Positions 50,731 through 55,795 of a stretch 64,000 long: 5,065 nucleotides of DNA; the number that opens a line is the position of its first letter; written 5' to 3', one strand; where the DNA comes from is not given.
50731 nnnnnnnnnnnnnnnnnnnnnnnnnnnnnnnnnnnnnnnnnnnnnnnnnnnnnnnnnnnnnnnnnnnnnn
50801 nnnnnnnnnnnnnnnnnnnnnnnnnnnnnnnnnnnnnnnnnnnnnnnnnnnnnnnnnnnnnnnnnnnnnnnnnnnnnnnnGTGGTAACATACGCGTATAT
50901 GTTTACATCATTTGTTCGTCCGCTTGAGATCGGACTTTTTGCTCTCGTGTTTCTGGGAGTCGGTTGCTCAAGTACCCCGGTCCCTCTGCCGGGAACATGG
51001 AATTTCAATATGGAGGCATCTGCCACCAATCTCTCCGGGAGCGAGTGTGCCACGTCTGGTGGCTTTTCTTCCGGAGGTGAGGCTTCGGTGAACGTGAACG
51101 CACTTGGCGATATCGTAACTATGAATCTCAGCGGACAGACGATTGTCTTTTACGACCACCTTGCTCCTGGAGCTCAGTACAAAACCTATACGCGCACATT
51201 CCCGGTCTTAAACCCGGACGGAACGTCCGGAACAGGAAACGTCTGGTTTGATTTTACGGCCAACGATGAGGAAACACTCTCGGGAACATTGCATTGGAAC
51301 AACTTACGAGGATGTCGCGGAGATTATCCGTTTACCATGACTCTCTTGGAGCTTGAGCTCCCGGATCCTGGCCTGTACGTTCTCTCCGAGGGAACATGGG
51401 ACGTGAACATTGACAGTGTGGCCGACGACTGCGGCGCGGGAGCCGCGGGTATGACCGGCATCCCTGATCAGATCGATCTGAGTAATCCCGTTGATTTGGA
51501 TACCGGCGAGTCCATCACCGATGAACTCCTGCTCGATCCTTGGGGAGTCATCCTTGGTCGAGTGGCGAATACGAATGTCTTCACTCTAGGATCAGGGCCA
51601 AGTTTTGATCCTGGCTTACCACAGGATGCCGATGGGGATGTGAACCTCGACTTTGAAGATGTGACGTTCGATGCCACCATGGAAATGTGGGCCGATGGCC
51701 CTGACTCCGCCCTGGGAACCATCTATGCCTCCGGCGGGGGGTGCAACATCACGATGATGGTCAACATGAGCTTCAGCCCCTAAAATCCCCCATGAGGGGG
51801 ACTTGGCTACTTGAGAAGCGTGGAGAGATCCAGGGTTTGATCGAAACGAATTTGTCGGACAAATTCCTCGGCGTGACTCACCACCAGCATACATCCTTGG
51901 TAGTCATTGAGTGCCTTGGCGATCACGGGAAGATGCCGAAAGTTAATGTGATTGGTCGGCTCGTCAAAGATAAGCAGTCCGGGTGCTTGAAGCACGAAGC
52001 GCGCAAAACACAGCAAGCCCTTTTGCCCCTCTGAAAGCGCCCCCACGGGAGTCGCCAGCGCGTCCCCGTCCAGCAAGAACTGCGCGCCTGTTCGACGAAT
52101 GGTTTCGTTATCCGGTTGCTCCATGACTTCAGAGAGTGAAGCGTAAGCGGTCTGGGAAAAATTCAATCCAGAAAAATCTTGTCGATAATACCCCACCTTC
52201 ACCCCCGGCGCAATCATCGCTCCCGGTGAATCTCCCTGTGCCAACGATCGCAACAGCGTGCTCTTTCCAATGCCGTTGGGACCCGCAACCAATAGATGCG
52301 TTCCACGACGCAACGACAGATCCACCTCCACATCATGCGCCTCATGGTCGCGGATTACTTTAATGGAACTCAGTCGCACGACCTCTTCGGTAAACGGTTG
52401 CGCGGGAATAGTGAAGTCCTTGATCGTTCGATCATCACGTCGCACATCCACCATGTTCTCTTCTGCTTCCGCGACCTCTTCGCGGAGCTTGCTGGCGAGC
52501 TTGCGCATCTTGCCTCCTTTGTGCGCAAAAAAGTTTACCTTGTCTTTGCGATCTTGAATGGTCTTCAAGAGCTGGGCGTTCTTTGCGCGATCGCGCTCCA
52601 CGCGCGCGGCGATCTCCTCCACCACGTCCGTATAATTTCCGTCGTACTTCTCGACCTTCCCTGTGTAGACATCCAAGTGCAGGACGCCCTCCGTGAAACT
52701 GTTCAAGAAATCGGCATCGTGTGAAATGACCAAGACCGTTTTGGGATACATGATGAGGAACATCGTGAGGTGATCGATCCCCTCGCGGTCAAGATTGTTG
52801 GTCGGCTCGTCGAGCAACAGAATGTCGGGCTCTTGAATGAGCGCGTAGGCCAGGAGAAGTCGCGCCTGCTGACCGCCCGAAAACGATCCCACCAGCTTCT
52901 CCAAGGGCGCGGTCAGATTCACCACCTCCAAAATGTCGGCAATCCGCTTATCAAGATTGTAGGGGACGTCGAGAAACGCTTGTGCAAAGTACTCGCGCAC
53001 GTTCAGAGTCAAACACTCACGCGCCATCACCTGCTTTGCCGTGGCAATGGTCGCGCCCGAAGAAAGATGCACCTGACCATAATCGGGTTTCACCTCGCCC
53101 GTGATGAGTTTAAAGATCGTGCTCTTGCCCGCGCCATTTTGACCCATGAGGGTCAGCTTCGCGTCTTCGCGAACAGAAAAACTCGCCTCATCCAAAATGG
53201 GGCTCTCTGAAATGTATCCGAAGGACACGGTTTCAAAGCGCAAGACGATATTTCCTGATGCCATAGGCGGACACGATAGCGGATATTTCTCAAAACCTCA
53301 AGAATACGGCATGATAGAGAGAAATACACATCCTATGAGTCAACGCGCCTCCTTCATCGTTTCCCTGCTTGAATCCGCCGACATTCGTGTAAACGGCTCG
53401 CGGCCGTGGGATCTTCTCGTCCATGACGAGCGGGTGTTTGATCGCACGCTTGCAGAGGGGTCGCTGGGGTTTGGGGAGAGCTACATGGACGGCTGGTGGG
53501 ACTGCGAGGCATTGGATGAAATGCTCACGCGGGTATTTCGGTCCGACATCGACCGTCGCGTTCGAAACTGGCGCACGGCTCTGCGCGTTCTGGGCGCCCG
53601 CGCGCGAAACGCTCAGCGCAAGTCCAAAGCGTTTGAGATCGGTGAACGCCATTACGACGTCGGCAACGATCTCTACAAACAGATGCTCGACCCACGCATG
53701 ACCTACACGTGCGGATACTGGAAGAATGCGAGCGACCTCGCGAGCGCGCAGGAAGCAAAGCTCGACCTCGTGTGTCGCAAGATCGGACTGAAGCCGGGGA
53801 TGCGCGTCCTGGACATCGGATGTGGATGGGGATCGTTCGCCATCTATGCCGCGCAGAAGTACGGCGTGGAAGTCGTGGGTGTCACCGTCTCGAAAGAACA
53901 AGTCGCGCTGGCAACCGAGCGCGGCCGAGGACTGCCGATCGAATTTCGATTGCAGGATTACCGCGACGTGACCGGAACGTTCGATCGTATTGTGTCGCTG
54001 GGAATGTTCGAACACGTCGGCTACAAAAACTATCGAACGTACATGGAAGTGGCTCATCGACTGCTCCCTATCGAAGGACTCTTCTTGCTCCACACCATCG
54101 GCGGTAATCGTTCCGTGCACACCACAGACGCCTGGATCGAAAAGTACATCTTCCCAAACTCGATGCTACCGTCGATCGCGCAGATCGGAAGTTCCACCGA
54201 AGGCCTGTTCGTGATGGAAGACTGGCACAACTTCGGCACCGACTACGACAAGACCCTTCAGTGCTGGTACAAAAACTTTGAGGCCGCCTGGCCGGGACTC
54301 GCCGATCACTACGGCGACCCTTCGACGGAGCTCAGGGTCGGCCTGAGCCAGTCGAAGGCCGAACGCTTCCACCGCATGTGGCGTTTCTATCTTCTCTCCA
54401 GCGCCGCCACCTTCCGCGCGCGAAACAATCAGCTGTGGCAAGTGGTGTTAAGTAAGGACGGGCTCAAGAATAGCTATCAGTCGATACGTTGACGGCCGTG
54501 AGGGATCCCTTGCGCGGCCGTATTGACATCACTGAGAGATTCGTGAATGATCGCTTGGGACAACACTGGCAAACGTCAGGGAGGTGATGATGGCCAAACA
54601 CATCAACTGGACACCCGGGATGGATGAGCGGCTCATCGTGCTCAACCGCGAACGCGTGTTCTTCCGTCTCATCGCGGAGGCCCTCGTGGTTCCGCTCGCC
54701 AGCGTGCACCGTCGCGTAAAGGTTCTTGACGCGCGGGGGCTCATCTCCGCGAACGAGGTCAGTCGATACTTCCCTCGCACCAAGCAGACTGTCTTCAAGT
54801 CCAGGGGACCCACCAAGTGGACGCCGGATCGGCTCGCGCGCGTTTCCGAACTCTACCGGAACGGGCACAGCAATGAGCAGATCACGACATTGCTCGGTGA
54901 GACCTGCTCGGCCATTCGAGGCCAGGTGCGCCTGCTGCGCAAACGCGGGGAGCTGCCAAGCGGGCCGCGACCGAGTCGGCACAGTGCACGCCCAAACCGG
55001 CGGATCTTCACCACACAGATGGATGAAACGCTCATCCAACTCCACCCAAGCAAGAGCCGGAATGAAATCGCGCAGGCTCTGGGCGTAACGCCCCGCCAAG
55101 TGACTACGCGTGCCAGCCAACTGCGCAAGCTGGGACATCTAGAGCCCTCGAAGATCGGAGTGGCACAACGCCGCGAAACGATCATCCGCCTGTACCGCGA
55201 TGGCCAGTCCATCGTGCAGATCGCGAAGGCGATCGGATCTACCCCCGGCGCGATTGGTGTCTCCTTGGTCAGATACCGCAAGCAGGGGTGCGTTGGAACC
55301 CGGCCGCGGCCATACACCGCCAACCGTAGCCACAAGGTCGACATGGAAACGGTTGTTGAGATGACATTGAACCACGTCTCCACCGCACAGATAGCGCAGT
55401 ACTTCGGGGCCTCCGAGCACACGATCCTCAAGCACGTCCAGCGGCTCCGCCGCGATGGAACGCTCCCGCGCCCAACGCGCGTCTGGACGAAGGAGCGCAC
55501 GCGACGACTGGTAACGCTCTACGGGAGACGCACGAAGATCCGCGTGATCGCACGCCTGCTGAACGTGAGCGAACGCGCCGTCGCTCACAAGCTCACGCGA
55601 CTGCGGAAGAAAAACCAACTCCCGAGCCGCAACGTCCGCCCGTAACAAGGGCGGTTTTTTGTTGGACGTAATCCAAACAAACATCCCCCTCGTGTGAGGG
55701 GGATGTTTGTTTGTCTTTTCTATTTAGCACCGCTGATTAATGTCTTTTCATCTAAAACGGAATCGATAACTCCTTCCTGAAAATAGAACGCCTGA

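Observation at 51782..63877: Family of short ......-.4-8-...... hairpins placed exactly at gene ends, one overlapping a coding C-terminus and one the 5' end of a decayed toxin gene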

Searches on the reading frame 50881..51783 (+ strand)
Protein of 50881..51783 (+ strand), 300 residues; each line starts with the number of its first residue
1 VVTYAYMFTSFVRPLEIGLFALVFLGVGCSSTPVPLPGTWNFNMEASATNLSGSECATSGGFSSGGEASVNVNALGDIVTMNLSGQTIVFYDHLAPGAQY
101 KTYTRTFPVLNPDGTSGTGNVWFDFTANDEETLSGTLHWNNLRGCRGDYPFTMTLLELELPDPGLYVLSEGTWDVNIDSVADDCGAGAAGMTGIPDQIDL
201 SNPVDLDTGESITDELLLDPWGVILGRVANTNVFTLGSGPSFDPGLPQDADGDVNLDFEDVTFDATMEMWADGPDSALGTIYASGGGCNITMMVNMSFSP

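Call 9: search_protein_families(library=pfam, proteins=[window:50881-51783:+], max_evalue=0.01)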
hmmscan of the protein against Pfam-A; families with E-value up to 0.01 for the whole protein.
window:50881-51783:+ (300 aa): 0 families

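Call 51: search_protein_families(library=pfam, proteins=[window:50899-51783:+], max_evalue=0.01)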
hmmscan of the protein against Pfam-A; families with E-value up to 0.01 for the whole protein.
window:50899-51783:+ (294 aa): 0 families

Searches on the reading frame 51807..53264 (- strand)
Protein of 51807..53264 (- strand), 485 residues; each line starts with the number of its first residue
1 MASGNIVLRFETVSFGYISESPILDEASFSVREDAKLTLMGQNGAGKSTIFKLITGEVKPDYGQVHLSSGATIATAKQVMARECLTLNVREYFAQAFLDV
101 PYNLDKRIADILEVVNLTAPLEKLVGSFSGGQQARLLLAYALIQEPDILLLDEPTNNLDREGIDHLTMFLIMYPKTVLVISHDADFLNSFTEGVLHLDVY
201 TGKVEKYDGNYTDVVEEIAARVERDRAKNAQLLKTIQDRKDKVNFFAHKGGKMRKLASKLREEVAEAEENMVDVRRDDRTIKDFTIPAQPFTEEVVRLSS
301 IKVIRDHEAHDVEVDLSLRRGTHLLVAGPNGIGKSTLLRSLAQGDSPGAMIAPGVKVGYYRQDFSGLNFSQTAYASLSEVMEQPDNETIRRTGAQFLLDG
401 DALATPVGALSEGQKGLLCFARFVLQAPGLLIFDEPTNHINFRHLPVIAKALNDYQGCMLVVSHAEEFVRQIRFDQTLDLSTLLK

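Call 9: search_protein_families(library=pfam, proteins=[window:51807-53264:-], max_evalue=0.01)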
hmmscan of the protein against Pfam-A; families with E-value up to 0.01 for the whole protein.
window:51807-53264:- (485 aa): 29 families (the best 25 are shown)
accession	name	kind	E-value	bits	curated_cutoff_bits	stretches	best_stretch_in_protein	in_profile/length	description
PF00005.33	ABC_tran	-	2.1e-43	148.6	25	2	24-156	1-137/137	ABC transporter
PF13304.12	AAA_21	-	2e-14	54.8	27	1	393-452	221-283/304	AAA domain, putative AbiEii toxin, Type IV TA system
PF13555.12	AAA_29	-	6.6e-09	35.8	27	1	298-338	1-39/61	P-loop containing region of AAA domain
PF02463.25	SMC_N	-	1.1e-08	35.2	40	0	103-190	112-205/220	RecF/RecN/SMC N terminal domain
PF03193.22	RsgA_GTPase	-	6e-07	29.9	30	0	35-70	107-142/174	RsgA GTPase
PF13476.12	AAA_23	-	1.4e-06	29.6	27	0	40-55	25-40/201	AAA domain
PF13191.12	AAA_16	-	1.8e-06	29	32.6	1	318-359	19-63/167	AAA ATPase domain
PF13401.12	AAA_22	-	9.9e-06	26.3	27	0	321-345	5-29/130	AAA domain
PF12848.13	ABC_tran_Xtn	-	4e-05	24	25.9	1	198-261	2-65/85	ABC transporter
PF00004.35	AAA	-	0.00014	22.8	21.2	0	324-343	1-20/131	ATPase family associated with various cellular activities (AAA)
PF20720.3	nSTAND3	-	0.00015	22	27.2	0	318-342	14-38/155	Novel STAND NTPase 3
PF01580.24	FtsK_SpoIIIE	-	0.00031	20.7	24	1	299-341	16-59/221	FtsK/SpoIIIE family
PF13514.12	AAA_27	-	0.00069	19.7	22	0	310-342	15-47/206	AAA domain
PF01926.29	MMR_HSR1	-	0.00084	19.9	21.9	0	38-74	3-35/113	50S ribosome-binding GTPase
PF05729.18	NACHT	-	0.0011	19.3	26.7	0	324-343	3-22/167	NACHT domain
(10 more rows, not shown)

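Call 15: find_related_loci(query=window:51807-53264:-, collection=genome_contigs, flank=10000)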
Query window:51807-53264:- (485 aa) in genome_contigs; peptide patterns used: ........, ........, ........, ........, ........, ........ (x = any residue, [..] = any of these).
600 stretches matched a pattern (row limit reached: there are more); 575 encode a relative of the query (tblastn E <= 1e-3); the best 80 are kept; 80 distinct loci.
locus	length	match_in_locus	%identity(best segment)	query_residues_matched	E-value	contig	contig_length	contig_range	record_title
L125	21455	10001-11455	84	1-485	0e+0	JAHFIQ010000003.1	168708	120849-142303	MAG: Candidatus Uhrbacteria bacterium isolate nzgw366 NODE_52_length_168709_cov_41.113579, whole genome shotgun sequence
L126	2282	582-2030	77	1-483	0e+0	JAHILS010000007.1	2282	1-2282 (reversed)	MAG: Patescibacteria group bacterium isolate KR13_N2.mb.36 KR13_N2.mb.36_k141_42182, whole genome shotgun sequence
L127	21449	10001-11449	71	1-483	0e+0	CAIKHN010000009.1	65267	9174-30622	Candidatus Uhrbacteria bacterium isolate LJ-3-15m_bin-0684 genome assembly, contig: bin-0684:09/40, whole genome shotgun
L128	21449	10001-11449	71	1-483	0e+0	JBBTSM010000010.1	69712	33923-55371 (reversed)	MAG: Patescibacteria group bacterium isolate H41-bin182_1 H41_bin182_1_000000000010, whole genome shotgun sequence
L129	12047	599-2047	71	1-483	0e+0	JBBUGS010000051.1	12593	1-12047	MAG: Patescibacteria group bacterium isolate H41-bin179_1 H41_bin179_1_000000000051, whole genome shotgun sequence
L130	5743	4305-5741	71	1-479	0e+0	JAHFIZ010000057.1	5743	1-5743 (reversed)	MAG: Candidatus Uhrbacteria bacterium isolate nzgw374 NODE_18796_length_5744_cov_3.376134, whole genome shotgun sequence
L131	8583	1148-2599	70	1-484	0e+0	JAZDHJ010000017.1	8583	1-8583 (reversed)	MAG: Candidatus Uhrbacteria bacterium isolate MEGAHIT-group-0.317 k141_12896954, whole genome shotgun sequence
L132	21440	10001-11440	69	4-483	0e+0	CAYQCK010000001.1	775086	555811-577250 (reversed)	MAG TPA_asm: uncultured Gammaproteobacteria bacterium isolate binchicken_co20_219 genome assembly, contig: NODE_3_length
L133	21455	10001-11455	68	1-485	0e+0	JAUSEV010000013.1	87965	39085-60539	MAG: Candidatus Uhrbacteria bacterium isolate E14_maxbin.233 E14_k141_1407650, whole genome shotgun sequence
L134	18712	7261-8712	67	1-483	0e+0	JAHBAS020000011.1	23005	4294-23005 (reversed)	MAG: Candidatus Uhrbacteria bacterium isolate AQU-09 c_000000127608, whole genome shotgun sequence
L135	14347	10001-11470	66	5-483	0e+0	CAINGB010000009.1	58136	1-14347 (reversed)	Candidatus Uhrbacteria bacterium isolate LJ_bin-3226 genome assembly, contig: bin-3226:09/48, whole genome shotgun seque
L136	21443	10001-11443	67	4-484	0e+0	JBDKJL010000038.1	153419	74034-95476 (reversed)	MAG: Candidatus Parcubacteria bacterium isolate guil_2019_sw_WHONDRS-S19S_0049_B_bin.21 scaffold_2692369, whole genome s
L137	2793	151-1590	65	4-483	0e+0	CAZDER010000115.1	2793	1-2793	MAG TPA_asm: uncultured Gammaproteobacteria bacterium isolate binchicken_co248_212 genome assembly, contig: NODE_84155_l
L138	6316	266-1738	63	1-483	0e+0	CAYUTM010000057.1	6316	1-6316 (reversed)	MAG TPA_asm: uncultured Gammaproteobacteria bacterium isolate SRP219642_co6_412 genome assembly, contig: NODE_12798_leng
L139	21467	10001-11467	62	1-481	0e+0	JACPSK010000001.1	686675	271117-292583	MAG: Candidatus Magasanikbacteria bacterium isolate NC_groundwater_703_Ag_S-0.2um_44_17 S36_SO-2_scaffold_114964, whole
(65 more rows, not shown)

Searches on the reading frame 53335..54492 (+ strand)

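Call 9: search_protein_families(library=pfam, proteins=[window:53335-54492:+], max_evalue=0.01)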
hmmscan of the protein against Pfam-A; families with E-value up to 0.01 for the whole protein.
window:53335-54492:+ (385 aa): 10 families
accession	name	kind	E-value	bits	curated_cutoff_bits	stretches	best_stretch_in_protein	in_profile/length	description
PF02353.26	CMAS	-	1.8e-83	280.5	27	1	95-370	2-273/273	Mycolic acid cyclopropane synthetase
PF13649.12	Methyltransf_25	-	1.2e-15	58.4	27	1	158-245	1-94/97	Methyltransferase domain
PF08241.18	Methyltransf_11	-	6.2e-13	49.7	21.2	1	159-251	1-94/95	Methyltransferase domain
PF13489.12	Methyltransf_23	-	9.1e-12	45.4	27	1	152-258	20-122/164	Methyltransferase domain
PF13847.12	Methyltransf_31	-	9.9e-10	38.7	27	1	153-256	2-113/145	Methyltransferase domain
PF08242.18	Methyltransf_12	-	1.2e-09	39.2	30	1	159-249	1-97/98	Methyltransferase domain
PF01728.25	FtsJ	-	6.8e-07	29.8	24.1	1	142-190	8-58/181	FtsJ-like methyltransferase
PF07021.18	MetW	-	0.00034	20.7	21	1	152-197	11-56/193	Methionine biosynthesis protein MetW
PF05175.20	MTS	-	0.00044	20.4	23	1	155-221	32-104/170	Methyltransferase small domain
PF01135.25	PCMT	-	0.0015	18.8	20.3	1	146-196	65-117/210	Protein-L-isoaspartate(D-aspartate) O-methyltransferase (PCMT)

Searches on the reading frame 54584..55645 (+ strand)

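Call 9: search_protein_families(library=pfam, proteins=[window:54584-55645:+], max_evalue=0.01)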
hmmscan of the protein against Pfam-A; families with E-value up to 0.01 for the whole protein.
window:54584-55645:+ (353 aa): 34 families (the best 25 are shown)
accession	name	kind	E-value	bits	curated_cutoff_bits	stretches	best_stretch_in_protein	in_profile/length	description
PF13518.12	HTH_28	-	1e-16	61.1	25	1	196-243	1-48/52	Helix-turn-helix domain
PF13384.12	HTH_23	-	1.1e-12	47.8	24.6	0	258-292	11-45/50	Homeodomain-like domain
PF08281.18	Sigma70_r4_2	-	2.6e-12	46.6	25.7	1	304-343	13-53/54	Sigma-70, region 4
PF02796.21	HTH_7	-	1.3e-11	44.9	23.8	1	197-218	11-32/45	Helix-turn-helix domain of resolvase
PF13412.12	HTH_24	-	1.5e-10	40.9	21.9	0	150-184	11-45/48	Winged helix-turn-helix DNA-binding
PF13545.12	HTH_Crp_2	-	5.2e-10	39.6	27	1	157-192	23-60/70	Crp-like helix-turn-helix domain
PF08279.18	HTH_11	-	2.7e-09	37.2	25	1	263-292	14-43/55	HTH domain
PF12802.13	MarR_2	-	8.8e-09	35.8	27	0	22-55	16-51/61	MarR family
PF22451.2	NirdL-like_HTH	-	1.5e-08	34.5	27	0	268-293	20-45/47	Siroheme decarboxylase NirDL-like HTH domain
PF07750.17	GcrA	-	9.8e-08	33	26.9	1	78-183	2-106/155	GcrA cell cycle regulator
PF01726.22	LexA_DNA_bind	-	3.1e-07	30.5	23.7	0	158-187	27-57/65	LexA DNA binding domain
PF13936.12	HTH_38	-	4.4e-07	30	27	0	197-221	10-34/44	Helix-turn-helix domain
PF13551.12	HTH_29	-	5.1e-07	30.1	28.1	0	199-253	3-59/64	Winged helix-turn helix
PF01325.25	Fe_dep_repress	-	6.5e-07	29.9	26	0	261-292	19-50/60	Iron dependent repressor, N-terminal DNA binding domain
PF14493.12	HTH_40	-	1.1e-06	29.3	27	0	256-306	4-54/89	Helix-turn-helix domain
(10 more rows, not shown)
